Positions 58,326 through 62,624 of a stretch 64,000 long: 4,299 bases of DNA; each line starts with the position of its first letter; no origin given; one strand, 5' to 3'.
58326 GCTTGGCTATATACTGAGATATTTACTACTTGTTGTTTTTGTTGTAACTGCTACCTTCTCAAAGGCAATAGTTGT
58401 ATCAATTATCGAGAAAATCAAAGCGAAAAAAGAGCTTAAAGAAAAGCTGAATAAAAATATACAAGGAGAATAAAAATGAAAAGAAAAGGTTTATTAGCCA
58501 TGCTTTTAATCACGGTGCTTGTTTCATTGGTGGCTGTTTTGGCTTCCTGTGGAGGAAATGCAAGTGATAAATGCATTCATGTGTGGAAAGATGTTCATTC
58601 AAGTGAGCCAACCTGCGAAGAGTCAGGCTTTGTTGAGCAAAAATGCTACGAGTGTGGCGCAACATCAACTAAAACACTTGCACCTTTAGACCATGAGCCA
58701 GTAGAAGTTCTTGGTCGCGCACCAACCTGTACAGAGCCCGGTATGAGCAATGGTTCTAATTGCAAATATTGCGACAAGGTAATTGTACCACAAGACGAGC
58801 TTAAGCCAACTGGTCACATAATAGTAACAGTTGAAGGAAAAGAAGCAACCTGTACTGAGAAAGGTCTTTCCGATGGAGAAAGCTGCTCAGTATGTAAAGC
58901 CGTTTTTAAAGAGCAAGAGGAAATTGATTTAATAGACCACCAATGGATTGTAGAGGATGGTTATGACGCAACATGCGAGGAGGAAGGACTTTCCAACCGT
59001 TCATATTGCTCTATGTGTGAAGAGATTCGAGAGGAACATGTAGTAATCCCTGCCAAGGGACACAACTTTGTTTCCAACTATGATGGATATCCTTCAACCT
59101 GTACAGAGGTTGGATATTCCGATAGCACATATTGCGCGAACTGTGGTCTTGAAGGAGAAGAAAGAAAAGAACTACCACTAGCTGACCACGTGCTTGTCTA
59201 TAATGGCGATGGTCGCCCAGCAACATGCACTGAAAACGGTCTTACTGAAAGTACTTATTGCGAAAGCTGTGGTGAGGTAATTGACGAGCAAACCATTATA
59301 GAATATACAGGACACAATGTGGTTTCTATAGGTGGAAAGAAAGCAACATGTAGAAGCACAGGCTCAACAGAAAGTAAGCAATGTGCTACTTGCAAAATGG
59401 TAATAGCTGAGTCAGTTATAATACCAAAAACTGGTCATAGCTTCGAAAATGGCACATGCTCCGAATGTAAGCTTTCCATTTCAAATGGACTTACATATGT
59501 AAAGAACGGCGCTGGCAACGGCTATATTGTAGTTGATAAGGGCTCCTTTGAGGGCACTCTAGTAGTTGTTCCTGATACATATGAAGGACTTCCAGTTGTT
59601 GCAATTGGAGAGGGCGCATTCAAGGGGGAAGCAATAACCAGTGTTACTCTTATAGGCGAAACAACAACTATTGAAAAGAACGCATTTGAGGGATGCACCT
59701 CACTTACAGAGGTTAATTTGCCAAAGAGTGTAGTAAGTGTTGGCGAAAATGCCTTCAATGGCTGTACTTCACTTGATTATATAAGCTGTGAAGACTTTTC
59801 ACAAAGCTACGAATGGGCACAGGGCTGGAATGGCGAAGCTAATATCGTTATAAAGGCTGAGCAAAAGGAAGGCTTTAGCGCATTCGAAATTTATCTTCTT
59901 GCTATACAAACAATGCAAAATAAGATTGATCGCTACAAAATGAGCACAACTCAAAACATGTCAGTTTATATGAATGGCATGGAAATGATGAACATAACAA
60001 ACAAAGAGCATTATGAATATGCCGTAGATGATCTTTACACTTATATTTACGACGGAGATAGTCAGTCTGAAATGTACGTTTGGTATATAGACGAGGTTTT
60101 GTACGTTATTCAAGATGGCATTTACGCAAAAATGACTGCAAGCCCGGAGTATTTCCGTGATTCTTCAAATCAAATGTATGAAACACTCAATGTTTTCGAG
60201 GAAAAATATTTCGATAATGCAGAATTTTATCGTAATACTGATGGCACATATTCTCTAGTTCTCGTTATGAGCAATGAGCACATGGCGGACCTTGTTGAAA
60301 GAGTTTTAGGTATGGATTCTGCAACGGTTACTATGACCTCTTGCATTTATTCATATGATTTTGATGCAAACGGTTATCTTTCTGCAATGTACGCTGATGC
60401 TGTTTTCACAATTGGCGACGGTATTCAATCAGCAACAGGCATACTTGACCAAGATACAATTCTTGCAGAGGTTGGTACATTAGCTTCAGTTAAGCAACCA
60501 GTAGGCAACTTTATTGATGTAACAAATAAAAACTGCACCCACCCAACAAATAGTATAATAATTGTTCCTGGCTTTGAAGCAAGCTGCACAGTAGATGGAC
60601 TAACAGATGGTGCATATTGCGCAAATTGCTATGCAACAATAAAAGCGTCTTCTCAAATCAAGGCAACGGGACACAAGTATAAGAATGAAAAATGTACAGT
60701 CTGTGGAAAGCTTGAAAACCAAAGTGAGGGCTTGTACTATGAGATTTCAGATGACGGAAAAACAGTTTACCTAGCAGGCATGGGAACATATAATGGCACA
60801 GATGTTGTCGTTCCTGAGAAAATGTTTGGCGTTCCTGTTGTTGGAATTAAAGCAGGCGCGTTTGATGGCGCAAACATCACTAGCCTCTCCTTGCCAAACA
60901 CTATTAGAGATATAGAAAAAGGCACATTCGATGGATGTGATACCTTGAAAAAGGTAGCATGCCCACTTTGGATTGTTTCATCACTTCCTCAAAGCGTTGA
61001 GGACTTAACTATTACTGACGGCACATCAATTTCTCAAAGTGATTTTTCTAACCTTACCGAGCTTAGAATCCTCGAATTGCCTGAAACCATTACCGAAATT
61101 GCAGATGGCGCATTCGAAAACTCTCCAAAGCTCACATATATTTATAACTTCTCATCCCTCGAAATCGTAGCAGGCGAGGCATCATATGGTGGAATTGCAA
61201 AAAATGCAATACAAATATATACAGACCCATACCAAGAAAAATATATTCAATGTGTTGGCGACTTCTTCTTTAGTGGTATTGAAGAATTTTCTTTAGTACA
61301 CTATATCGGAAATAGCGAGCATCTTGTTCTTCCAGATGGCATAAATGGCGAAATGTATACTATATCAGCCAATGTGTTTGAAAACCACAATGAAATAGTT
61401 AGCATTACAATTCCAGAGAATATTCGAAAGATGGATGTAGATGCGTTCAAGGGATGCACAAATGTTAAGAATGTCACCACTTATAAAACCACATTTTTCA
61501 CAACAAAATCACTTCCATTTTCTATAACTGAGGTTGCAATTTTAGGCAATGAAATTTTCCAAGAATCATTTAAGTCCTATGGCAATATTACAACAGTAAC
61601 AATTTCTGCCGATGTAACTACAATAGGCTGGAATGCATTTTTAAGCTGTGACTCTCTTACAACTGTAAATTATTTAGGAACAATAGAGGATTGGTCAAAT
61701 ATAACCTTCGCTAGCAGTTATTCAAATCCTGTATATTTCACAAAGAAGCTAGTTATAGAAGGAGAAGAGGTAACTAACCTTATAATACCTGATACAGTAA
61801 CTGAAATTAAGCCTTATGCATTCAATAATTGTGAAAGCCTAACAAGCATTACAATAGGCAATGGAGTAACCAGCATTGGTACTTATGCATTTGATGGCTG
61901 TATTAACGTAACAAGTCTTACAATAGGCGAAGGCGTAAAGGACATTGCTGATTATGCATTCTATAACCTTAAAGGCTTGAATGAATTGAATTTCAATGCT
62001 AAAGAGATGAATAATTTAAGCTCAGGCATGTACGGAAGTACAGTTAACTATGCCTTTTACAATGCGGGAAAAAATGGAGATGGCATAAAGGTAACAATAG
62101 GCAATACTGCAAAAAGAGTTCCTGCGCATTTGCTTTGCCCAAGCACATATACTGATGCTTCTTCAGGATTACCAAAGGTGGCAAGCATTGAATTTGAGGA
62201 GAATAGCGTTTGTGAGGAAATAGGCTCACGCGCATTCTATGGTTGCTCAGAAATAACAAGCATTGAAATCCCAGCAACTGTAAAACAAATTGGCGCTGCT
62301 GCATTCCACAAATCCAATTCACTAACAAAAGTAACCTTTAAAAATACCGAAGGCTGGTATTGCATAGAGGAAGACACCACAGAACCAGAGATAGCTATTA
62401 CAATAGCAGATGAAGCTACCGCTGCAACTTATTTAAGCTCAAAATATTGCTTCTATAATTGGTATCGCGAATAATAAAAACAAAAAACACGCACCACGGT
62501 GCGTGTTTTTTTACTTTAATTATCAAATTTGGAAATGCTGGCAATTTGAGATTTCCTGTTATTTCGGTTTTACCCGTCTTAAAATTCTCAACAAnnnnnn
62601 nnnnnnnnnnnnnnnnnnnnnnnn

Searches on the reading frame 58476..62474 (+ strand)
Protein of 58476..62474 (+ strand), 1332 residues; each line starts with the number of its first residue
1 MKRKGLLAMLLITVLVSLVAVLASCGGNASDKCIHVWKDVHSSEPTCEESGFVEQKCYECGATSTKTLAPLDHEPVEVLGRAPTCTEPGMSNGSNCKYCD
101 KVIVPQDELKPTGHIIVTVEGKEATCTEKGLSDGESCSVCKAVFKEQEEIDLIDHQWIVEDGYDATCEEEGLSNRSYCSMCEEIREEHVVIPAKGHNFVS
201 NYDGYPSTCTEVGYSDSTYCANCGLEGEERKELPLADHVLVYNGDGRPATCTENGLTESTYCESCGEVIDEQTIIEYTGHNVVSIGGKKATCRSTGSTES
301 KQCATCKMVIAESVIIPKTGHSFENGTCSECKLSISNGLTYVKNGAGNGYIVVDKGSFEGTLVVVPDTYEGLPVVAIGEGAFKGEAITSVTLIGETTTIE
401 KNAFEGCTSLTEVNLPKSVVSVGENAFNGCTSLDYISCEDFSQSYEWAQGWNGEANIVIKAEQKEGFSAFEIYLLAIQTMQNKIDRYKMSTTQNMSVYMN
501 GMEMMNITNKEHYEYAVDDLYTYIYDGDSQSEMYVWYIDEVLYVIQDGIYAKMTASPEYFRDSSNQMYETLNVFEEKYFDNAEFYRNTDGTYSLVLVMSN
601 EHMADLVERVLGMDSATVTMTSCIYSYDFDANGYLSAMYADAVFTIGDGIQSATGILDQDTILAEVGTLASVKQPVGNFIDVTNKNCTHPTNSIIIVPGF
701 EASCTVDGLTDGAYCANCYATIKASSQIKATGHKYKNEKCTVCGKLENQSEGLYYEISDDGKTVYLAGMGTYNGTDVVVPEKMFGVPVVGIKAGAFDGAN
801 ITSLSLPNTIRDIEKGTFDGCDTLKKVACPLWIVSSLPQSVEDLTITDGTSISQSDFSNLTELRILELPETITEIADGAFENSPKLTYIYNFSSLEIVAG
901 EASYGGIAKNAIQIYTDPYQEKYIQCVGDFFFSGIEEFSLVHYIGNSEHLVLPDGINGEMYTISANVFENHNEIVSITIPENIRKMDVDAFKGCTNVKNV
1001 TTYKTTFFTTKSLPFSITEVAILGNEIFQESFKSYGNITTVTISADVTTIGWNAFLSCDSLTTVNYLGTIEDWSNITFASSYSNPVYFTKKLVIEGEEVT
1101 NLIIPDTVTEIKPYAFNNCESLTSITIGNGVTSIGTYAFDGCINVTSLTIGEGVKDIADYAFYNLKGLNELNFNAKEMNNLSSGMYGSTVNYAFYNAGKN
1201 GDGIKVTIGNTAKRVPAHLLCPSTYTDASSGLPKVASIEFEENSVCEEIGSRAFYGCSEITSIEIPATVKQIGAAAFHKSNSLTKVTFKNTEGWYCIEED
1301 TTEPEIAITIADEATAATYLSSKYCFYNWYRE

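Call 4: search_protein_families(library=pfam, proteins=[window:58476-62474:+], max_evalue=1)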
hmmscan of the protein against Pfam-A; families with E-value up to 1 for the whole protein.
window:58476-62474:+ (1332 aa): 4 families
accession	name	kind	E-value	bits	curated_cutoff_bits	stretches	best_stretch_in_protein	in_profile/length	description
PF13306.12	LRR_5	-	1.6e-75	251.5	27.7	5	1098-1191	12-102/127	BspA type Leucine rich repeat region (6 copies)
PF13855.12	LRR_8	-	6.5e-15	55.1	27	1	850-890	14-55/61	Leucine rich repeat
PF23952.1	LRR_EndoS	-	3.3e-05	24.5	27.9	1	1087-1181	23-97/116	Endo-beta-N-acetylglucosaminidase EndoS LRR domain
PF13457.12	GW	-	0.18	13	21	1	708-764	15-67/76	GW (Gly-Tryp) dipeptide domain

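Call 5: search_protein_families(library=ncbifam, proteins=[window:58476-62474:+], max_evalue=1)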
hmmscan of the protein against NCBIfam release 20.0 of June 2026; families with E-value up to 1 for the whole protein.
window:58476-62474:+ (1332 aa): 5 families
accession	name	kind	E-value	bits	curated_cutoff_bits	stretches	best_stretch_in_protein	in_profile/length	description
NF045861.1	glide_Gli349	exception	3.1e-16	57.3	1750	3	1093-1165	2673-2746/3169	gliding machinery surface structure protein Gli349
NF047961.1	adhesin_HupY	equivalog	2.4e-14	52.4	1250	2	1119-1164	185-230/978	leucine-rich repeat adhesin HupY/LrrG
NF033202.0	GW_glycos_SH3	domain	0.02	15.2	50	1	724-764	31-70/81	GW domain-containing glycosaminoglycan-binding protein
NF045774.1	cytochro_C551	exception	0.062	13.3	118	1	11-63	5-56/110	cytochrome c551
TIGR02167.2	Liste_lipo_26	repeat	0.1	12.3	30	0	1116-1129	2-15/26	PARCEL repeat-containing surface protein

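Call 39: find_related_loci(query=window:58476-62474:+, collection=genome_contigs, flank=3000)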
Query window:58476-62474:+ (1332 aa) in genome_contigs; peptide patterns used: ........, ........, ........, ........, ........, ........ (x = any residue, [..] = any of these).
11 stretches matched a pattern, but none encodes a relative of the query by tblastn (E <= 1e-3).

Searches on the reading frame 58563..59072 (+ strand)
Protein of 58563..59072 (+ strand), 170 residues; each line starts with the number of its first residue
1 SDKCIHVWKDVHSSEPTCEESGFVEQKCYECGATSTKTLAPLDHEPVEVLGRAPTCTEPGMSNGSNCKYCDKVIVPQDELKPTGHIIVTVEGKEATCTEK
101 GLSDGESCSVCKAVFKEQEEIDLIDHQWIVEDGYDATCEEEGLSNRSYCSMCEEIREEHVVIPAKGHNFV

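Call 41: predict_structure(alignment_id=A2)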
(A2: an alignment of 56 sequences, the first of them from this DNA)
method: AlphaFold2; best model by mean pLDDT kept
length: 170 residues; sequences in the alignment: 56
mean_pLDDT: 92.9   pTM: 0.53
mean pLDDT of the five models: 92.9, 92.4, 92.1, 92.0, 91.6
residues with pLDDT >= 90: 147; 70-90: 18; 50-70: 3; < 50: 2
segments of 3 or more residues with pLDDT < 50: none
pLDDT, mean of each block of 10 residues (from residue 1): 70 92 91 91 95 96 96 96 96 96 96 95 96 95 96 94 87
secondary structure, 60 per line:
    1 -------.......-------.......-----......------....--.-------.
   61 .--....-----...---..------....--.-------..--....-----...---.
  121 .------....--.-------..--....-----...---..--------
elements in order: E8-14 E22-28 E34-39 E46-49 E64-67 E73-75 E87-90 E105-108 E114-116 E128-131 E146-149 E155-157

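Call 44: fold_search(model_id=the predicted structure, library=pdb)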
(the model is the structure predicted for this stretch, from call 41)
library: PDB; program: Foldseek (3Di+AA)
matches with E <= 10: 678; with E <= 0.001: 0
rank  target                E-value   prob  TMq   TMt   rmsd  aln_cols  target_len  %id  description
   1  9fx2                  4.7e-02  0.12  0.12  0.03  36.9       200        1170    9  Structure of methylamine activated CD109 (released 2025-03-19)
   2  9fx3_A                1.5e-01  0.10  0.13  0.03  32.9       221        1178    8  Structure of active human CD109 (released 2025-03-19)
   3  6j7m_N                1.7e-01  0.08  0.11  0.11  33.1       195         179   11  Complex structure of the Pseudomonas aeruginosa rhamnosyltransferase EarP with the acceptor elongation factor EF-P (released 2019-05-15)
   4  8put_F                2.0e-01  0.28  0.16  0.20  38.2       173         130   12  IF5A in complex with Deoxyhypusine synthase (released 2024-07-03)
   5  8put_E                2.2e-01  0.25  0.16  0.20  25.7       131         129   11  IF5A in complex with Deoxyhypusine synthase (released 2024-07-03)
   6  5ldy_B                2.3e-01  0.11  0.16  0.09  20.9       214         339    8  Structure of Yersinia pseudotuberculosis InvD (released 2017-06-14)
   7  9d5n_CH               2.5e-01  0.08  0.11  0.04  32.2       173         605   11  48-nm doublet microtubule from Trichomonas vaginalis strain G3 (released 2025-05-14)
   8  1yby_B                2.7e-01  0.08  0.12  0.11  31.7       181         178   11  Conserved hypothetical protein Cth-95 from Clostridium thermocellum (released 2005-02-01)
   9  8cml_E                2.9e-01  0.13  0.16  0.06  31.4       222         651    7  Cryo-EM structure of complement C5 in complex with nanobodies UNbC5-1 and UNbC5-2 (released 2023-09-27)
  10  8qzv                  3.2e-01  0.16  0.16  0.19  24.9       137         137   11  Crystal structure of translation factor eIF5A from Trichomonas vaginalis (released 2024-07-03)
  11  6rji                  3.2e-01  0.13  0.16  0.16  28.5       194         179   10  X-ray structure of the elongation factor P of S. aureus (released 2020-04-01)
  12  8tr9                  3.7e-01  0.11  0.18  0.07  27.6       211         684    8  Cryo-EM structure of transglutaminase 2 bound to GDP (released 2024-07-31)
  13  9g5g_A                3.7e-01  0.07  0.13  0.05  31.3       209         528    7  Glycoside Hydrolase Family 157 from Labilibaculum antarcticum (LaGH157) in complex with Laminaribiose (released 2025-05-21)
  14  6a8p_B                3.7e-01  0.07  0.12  0.04  33.7       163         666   10  Transglutaminase 2 mutant G224V in complex with GTP (released 2018-09-26)
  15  6ww7_A                3.7e-01  0.07  0.11  0.03  32.0       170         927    8  Structure of the human ER membrane protein complex in a lipid nanodisc (released 2020-05-27)
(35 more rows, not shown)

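Call 62: search_protein_families(library=pfam, alignment_id=A2, max_evalue=1)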
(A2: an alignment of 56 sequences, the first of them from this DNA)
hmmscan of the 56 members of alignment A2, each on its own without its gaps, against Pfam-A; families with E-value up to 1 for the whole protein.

A. member 1, seq(170 aa): 2 families
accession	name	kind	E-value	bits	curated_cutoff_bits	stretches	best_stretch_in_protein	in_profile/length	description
PF23145.1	Zf_2nd_IFT121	-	0.18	12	25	0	107-119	18-30/45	IFT121, second zinc finger domain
PF13894.12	zf-C2H2_4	-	0.59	11.4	27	0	108-127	3-20/24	C2H2-type zinc finger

B. families by the number of members that match (of 56 scanned): 157 families (the first 25 are shown)
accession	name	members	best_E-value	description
PF12773.13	DZR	20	0.0029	Double zinc ribbon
PF21349.2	RUBY_RBDX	19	2.1e-08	Rubrerythrin, rubredoxin-like domain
PF13248.11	Zn_ribbon_3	17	0.0011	zinc-ribbon domain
PF24973.1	EGF_LMN_ATRN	16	0.00025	Laminin/attractin EGF domain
PF18912.6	DZR_2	16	0.0035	Double zinc ribbon domain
PF06750.18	A24_N_bact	14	0.00027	Bacterial Peptidase A24 N-terminal domain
PF10367.15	zf-Vps39_C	12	5.5e-06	Vacuolar sorting protein 39 C-terminal zinc finger domain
PF06827.20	zf-FPG_IleRS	12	1.8e-05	Zinc finger found in FPG and IleRS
PF14149.11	YhfH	12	0.0002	YhfH-like protein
PF06221.18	zf-C2HC5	12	0.00054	Putative zinc finger motif, C2HC5-type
PF08271.17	Zn_Ribbon_TF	12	0.0042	TFIIB zinc-binding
PF00130.28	C1_1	11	0.0012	Phorbol esters/diacylglycerol binding domain (C1 domain)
PF06677.18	Auto_anti-p27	10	0.00011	Sjogren's syndrome/scleroderma autoantigen 1 (Autoantigen p27)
PF23783.1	Zn_ribbon_TiaS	9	4.8e-05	TiaS C-terminal zinc ribbon domain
PF02132.21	RecR_ZnF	9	6.5e-05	RecR, Cys4-zinc finger domain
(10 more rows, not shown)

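Call 76: fold_search(model_id=the predicted structure, library=viral)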
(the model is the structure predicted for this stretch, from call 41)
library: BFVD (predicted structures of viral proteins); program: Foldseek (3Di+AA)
matches with E <= 10: 524; with E <= 0.001: 2
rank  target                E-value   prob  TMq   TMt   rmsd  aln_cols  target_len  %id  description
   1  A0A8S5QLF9            8.3e-10  1.00  0.31  0.08  39.8       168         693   25  S-layer homology domain (Fragment) [Podoviridae sp. ctdRZ1]
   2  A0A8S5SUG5            5.5e-04  1.00  0.25  0.12   9.7       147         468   19  Leucine rich repeat protein [Siphoviridae sp. ctqPo10]
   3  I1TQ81                2.0e-02  0.21  0.15  0.05  18.5       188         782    8  (no name in the UniProt tables at hand)
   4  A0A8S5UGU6            7.0e-02  0.20  0.18  0.08  19.0       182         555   10  Uncharacterized protein [Myoviridae sp. ctshb19]
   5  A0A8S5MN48            7.7e-02  0.57  0.25  0.10  17.7       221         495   10  Cellulase [Siphoviridae sp. ctxc31]
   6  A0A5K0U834            1.1e-01  0.41  0.16  0.19  32.8       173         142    7  Uncharacterized protein [Yasminevirus sp. GU-2018]
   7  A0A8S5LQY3            1.2e-01  0.41  0.23  0.08  14.3       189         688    5  Cellulase [Myoviridae sp. ctfJc17]
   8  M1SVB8                1.2e-01  0.30  0.20  0.07  23.9       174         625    7  (no name in the UniProt tables at hand)
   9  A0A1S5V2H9            1.4e-01  0.20  0.16  0.06  32.8       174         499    6  (no name in the UniProt tables at hand)
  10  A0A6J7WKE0            1.4e-01  0.18  0.16  0.04  27.9       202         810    7  Uncharacterized protein [uncultured Caudovirales phage]
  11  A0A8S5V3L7            1.8e-01  0.13  0.15  0.07  32.4       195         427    8  Uncharacterized protein [Myoviridae sp. ctk6V34]
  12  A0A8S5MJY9            2.0e-01  0.18  0.15  0.10  39.2       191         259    9  Uncharacterized protein [Siphoviridae sp. ctSdk10]
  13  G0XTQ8                2.0e-01  0.09  0.13  0.09  35.1       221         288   10  CPXV215 protein [Cowpox virus]
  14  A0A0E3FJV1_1          2.2e-01  0.33  0.24  0.08  11.2       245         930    7  Virion structural protein [Synechococcus phage ACG-2014j]
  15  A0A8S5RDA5            2.2e-01  0.16  0.20  0.11  17.1       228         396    7  Uncharacterized protein [virus sp. ctPYc18]
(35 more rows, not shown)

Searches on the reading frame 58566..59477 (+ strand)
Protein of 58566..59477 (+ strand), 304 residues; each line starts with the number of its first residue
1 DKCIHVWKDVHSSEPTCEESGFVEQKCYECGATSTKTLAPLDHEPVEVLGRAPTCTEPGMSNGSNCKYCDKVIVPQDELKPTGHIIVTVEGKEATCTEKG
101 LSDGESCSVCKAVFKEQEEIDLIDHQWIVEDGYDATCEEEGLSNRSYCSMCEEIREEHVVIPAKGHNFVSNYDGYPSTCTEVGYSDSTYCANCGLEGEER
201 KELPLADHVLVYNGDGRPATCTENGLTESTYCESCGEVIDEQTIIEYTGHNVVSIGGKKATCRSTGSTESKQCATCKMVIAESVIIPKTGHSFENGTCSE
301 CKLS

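Call 19: find_homologous_proteins(query=window:58566-59477:+, max_evalue=0.001)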
Query seq(304 aa) (304 aa): 67 proteins with E <= 0.001 among 445 candidates.
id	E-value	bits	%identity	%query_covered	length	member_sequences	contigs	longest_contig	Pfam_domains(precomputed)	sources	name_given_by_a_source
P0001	6.6e-64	234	35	94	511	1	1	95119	PF13306.13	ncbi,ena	-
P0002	3.5e-57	212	34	86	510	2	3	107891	-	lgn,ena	-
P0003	1.8e-55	206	34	95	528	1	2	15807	-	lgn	-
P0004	3.9e-48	182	40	52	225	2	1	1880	-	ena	-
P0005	6.7e-38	149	43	56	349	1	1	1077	-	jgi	jgi:hypothetical protein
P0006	1.1e-37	148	40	58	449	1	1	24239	PF00963.25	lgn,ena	-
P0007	1.8e-36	144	35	69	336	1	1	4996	-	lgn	-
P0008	1.8e-36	144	35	80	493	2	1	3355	-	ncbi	-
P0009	4.6e-36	143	32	94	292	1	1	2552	-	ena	-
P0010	7.2e-35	139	36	82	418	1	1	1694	-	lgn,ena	-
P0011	7.0e-33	132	40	57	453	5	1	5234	-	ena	-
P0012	8.9e-33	132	39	53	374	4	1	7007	PF00963.25,PF06750.19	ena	-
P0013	2.0e-32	131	32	95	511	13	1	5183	PF13306.13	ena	-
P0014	2.2e-31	127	31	94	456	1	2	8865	PF13306.13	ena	-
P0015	6.0e-31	126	33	88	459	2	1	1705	-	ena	-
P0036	3.2e-18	84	30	94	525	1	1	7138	PF26029.1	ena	-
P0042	1.5e-14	72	34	74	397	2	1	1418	PF21349.3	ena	-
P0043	4.9e-13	67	35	63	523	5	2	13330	PF04773.19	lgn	-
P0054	8.6e-8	50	30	41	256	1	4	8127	PF23674.2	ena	-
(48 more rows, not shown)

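Call 27: search_protein_families(library=pfam, proteins=[P0036, P0054, P0042, P0012, P0043, P0006], max_evalue=0.01)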
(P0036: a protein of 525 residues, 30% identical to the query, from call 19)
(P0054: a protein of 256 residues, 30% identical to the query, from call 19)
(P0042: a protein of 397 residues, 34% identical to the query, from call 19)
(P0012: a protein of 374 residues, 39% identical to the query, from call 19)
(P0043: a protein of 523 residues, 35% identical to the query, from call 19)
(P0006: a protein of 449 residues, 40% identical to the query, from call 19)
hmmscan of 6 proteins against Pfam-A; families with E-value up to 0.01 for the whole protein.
P0036 (525 aa): 2 families
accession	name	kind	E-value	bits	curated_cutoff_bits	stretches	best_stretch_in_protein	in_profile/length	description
PF03589.19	Antiterm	-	0.0019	18.8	26.7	0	96-134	7-44/87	Antitermination protein Q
PF08277.18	PAN_3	-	0.0047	17.2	21.1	0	109-142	33-65/71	PAN-like domain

P0054 (256 aa): 5 families
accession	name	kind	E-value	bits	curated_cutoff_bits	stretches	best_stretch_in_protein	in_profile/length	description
PF23674.1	RYYR-CCHC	-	3.4e-07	30.6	27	1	189-235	5-49/79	RYYR-CCHC domain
PF13408.12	Zn_ribbon_recom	-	0.00013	22.7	25.3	0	167-192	19-42/58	Recombinase zinc beta ribbon domain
PF20097.4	DUF6487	-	0.00066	20.5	24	0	220-238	47-65/67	Domain of unknown function (DUF6487)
PF19777.4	DUF6263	-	0.002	18.2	26.7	0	36-102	50-116/196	Family of unknown function (DUF6263)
PF17283.8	Zn_ribbon_SprT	-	0.0049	17.3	28.1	0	220-232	24-31/38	SprT-like zinc ribbon domain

P0042 (397 aa): 2 families
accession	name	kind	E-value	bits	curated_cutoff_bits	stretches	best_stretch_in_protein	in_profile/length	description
PF21349.2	RUBY_RBDX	-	1.1e-06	28.4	26.5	0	334-348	2-16/30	Rubrerythrin, rubredoxin-like domain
PF11571.13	Med27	-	0.0031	18.2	25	0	324-358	43-79/86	Mediator complex subunit 27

P0012 (374 aa): 3 families
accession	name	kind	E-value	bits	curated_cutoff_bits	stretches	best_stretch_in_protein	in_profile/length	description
PF00963.24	Cohesin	-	8.1e-14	52.4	24.1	1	30-151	3-139/139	Cohesin domain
PF06750.18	A24_N_bact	-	1.1e-06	29.1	23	1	303-338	26-61/84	Bacterial Peptidase A24 N-terminal domain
PF13248.11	Zn_ribbon_3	-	0.0034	17.2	27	0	222-234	2-13/26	zinc-ribbon domain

P0043 (523 aa): 2 families
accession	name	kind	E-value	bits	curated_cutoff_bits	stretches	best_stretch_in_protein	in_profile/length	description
PF04773.18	FecR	-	3.8e-08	34.1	24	1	77-181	1-97/97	FecR protein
PF08271.17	Zn_Ribbon_TF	-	0.0088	16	29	1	327-341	21-35/43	TFIIB zinc-binding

P0006 (449 aa): 1 family
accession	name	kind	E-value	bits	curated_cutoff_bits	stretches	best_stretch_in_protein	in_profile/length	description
PF00963.24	Cohesin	-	1.4e-05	25.8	24.1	1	46-151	12-117/139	Cohesin domain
